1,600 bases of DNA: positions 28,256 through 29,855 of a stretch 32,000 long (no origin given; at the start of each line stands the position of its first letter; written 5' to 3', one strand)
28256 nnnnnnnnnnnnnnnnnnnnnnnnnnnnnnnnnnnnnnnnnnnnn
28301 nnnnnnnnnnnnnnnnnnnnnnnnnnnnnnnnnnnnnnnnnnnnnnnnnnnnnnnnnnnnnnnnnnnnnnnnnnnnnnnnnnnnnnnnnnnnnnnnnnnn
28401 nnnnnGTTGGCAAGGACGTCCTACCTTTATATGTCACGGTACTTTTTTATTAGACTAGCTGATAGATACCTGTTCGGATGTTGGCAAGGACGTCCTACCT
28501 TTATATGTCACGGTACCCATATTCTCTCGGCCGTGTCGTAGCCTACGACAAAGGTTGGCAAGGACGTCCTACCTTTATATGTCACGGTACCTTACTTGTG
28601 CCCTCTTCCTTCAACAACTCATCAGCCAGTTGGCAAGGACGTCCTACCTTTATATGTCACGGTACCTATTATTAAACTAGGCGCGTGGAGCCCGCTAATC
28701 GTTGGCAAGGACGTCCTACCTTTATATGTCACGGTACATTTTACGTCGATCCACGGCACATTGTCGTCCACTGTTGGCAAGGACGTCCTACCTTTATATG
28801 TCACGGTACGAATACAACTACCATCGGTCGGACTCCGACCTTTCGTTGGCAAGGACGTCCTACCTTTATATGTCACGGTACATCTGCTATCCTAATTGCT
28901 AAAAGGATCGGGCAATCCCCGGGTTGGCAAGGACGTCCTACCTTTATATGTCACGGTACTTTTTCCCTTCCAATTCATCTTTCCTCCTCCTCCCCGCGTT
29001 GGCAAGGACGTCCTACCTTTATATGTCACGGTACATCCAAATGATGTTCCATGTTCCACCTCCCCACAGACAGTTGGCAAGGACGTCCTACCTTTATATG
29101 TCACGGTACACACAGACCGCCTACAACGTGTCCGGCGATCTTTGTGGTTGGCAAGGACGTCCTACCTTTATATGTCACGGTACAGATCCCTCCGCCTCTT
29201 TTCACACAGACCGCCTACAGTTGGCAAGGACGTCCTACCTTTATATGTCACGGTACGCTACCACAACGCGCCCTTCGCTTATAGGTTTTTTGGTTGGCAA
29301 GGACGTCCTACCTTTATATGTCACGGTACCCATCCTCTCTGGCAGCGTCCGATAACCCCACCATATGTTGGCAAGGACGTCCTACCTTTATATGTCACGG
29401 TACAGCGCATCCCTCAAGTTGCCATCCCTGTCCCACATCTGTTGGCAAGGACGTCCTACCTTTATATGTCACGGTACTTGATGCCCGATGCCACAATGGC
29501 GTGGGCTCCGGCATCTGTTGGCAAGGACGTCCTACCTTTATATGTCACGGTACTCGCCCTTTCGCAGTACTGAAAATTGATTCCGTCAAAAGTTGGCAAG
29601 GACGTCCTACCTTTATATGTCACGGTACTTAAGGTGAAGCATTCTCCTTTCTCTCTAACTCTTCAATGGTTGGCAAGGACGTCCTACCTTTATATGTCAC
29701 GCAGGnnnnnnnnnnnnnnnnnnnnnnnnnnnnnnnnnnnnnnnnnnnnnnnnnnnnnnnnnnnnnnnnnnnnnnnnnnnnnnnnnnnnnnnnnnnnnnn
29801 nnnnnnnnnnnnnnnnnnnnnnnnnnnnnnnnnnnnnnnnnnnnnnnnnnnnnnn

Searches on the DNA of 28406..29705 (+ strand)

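Call 78: search_dna_similar(query=window:28406-29705:+, collection=phages, mode=distant, max_evalue=0.01, max_rows=10)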
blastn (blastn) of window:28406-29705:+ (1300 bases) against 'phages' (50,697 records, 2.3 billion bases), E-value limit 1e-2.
No match.

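Call 79: search_dna_similar(query=window:28406-29705:+, collection=plasmids, mode=distant, max_evalue=0.01, max_rows=10)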
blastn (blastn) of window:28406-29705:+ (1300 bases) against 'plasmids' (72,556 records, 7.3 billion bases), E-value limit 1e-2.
No match.
